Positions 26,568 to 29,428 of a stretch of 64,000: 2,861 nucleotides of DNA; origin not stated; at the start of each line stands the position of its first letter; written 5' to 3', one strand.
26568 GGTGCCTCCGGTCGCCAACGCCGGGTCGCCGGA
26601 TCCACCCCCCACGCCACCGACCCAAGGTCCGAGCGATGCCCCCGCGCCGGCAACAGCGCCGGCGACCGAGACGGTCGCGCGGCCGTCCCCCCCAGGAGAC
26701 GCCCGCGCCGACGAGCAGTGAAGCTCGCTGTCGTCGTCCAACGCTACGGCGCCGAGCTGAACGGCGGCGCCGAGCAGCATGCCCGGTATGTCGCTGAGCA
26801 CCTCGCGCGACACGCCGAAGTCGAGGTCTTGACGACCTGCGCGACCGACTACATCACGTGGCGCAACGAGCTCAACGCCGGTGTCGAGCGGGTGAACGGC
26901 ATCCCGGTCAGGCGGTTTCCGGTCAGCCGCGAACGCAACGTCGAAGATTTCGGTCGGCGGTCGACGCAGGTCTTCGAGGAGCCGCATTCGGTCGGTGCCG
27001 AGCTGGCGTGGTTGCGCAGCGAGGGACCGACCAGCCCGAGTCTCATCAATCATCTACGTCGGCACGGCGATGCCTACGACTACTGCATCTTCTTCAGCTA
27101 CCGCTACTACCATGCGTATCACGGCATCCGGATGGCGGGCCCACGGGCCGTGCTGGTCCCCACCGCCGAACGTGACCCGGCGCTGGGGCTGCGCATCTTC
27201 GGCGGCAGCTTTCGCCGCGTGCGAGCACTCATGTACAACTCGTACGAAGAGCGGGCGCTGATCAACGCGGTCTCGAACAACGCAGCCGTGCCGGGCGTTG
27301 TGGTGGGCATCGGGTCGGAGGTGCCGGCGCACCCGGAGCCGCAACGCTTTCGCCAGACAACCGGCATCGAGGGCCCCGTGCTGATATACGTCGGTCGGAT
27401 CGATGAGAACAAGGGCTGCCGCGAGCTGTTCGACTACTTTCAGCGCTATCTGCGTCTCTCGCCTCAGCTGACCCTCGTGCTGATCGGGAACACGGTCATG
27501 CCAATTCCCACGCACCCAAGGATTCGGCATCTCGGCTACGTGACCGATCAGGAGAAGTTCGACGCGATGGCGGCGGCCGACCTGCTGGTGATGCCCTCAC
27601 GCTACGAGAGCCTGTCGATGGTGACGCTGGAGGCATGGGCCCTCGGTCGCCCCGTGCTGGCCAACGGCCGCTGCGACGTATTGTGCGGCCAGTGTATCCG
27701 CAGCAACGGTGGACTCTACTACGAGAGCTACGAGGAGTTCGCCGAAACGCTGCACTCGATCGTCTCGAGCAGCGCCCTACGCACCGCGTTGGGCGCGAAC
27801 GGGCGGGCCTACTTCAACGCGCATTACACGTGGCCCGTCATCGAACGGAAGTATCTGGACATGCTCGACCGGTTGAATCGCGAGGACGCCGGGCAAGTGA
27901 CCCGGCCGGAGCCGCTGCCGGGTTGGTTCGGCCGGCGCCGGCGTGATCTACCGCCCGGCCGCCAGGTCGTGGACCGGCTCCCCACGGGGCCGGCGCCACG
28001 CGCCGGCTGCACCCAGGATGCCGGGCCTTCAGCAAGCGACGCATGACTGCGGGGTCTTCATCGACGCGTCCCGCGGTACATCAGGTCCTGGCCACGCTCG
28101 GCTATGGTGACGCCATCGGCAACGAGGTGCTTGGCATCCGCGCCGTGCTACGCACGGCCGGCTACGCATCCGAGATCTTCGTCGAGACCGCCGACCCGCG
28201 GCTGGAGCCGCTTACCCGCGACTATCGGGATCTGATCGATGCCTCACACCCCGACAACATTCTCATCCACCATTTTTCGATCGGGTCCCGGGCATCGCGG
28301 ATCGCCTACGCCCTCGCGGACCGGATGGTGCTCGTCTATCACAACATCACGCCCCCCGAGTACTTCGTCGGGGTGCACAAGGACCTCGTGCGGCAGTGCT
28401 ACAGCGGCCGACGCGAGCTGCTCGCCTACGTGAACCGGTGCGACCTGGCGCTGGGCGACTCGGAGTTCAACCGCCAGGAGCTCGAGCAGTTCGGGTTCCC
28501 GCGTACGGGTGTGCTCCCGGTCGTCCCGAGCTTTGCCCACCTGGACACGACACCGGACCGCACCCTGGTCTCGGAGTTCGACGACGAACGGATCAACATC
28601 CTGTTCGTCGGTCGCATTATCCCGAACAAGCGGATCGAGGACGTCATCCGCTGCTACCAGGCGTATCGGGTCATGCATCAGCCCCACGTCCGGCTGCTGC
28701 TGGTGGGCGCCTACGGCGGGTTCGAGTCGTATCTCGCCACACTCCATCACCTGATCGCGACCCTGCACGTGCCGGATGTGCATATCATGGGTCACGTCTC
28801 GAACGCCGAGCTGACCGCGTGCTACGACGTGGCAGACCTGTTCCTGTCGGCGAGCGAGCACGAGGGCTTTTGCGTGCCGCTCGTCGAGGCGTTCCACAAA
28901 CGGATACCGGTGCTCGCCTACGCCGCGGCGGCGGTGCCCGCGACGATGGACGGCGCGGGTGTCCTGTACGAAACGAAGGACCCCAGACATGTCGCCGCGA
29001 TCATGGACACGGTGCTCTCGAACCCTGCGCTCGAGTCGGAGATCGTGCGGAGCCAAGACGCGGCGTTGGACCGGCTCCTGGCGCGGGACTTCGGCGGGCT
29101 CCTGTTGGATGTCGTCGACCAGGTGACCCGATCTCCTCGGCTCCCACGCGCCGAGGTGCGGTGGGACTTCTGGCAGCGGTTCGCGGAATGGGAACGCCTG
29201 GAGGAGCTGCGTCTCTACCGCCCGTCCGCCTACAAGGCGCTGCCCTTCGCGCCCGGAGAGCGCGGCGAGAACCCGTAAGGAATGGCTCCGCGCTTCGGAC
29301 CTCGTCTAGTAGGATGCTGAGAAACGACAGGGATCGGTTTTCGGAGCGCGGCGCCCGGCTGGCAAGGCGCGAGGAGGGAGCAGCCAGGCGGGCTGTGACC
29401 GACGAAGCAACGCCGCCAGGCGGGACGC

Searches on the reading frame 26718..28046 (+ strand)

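Call 11: search_protein_families(library=pfam, proteins=[window:26718-28046:+])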
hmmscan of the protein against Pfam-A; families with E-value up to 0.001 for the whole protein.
window:26718-28046:+ (442 aa): 4 families
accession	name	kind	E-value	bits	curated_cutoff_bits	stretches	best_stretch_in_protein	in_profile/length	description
PF13692.12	Glyco_trans_1_4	-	1.3e-17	64.8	27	1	220-348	2-139/142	Glycosyl transferases group 1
PF00534.26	Glycos_transf_1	-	2.6e-16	60.1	26.4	1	218-363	14-170/172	Glycosyl transferases group 1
PF13524.12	Glyco_trans_1_2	-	1.1e-06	29.1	25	1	245-372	9-135/144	Glycosyl transferase-like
PF20706.3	GT4-conflict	-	4.9e-06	26.2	26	1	268-318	262-313/385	Family 4 Glycosyltransferase in conflict systems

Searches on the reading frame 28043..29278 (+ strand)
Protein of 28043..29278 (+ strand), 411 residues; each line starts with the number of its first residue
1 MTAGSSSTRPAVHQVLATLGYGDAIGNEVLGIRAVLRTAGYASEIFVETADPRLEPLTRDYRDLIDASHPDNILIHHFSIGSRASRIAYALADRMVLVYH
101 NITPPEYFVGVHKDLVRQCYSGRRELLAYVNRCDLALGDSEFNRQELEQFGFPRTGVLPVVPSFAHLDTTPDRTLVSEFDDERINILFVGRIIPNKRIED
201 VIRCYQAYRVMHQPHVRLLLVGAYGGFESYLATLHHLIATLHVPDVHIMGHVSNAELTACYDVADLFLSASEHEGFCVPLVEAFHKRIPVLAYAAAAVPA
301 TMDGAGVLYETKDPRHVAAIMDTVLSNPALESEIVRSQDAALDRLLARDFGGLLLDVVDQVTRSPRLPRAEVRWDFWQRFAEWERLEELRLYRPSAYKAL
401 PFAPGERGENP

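Call 11: search_protein_families(library=pfam, proteins=[window:28043-29278:+])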
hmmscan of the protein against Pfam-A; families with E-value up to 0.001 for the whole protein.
window:28043-29278:+ (411 aa): 4 families
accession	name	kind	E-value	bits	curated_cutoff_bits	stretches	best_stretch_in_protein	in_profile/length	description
PF00534.26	Glycos_transf_1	-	1.2e-19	70.9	26.4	1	178-333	10-164/172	Glycosyl transferases group 1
PF13692.12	Glyco_trans_1_4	-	1.2e-16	61.7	27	1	185-327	3-142/142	Glycosyl transferases group 1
PF20706.3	GT4-conflict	-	2.2e-06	27.4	26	1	153-293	170-311/385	Family 4 Glycosyltransferase in conflict systems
PF13439.12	Glyco_transf_4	-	4.7e-05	23.9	28.5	1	18-154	26-156/170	Glycosyltransferase Family 4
